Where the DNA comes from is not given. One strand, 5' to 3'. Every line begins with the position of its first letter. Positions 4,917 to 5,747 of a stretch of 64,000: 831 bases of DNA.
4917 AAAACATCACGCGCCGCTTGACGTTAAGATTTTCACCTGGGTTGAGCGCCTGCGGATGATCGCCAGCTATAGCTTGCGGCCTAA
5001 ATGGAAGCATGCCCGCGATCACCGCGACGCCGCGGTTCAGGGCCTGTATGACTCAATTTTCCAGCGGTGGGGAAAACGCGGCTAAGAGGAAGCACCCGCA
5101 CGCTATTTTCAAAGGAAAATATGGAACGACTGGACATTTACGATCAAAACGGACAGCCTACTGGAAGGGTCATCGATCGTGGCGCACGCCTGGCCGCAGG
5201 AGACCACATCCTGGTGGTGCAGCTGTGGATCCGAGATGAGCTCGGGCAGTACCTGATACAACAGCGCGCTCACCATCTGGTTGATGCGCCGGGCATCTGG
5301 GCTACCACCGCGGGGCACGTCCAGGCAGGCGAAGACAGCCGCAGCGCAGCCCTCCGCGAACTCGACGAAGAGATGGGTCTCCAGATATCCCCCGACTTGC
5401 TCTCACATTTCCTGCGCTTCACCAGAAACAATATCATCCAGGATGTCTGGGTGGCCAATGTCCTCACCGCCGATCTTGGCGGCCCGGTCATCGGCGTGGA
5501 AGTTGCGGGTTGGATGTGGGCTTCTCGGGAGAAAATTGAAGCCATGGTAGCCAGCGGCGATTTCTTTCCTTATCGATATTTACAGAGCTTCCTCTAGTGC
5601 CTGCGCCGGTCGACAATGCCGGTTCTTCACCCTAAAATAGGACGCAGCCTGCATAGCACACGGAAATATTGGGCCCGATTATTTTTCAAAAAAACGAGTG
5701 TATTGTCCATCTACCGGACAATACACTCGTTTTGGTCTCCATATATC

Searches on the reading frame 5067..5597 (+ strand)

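Call 60: search_protein_families(library=pfam, proteins=[window:5067-5597:+], max_evalue=0.0001)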
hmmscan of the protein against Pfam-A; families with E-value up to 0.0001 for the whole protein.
window:5067-5597:+ (176 aa): 1 family
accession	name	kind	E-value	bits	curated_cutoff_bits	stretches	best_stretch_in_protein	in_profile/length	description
PF00293.34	NUDIX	-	1.1e-12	48.6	21.1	1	50-160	5-119/134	NUDIX domain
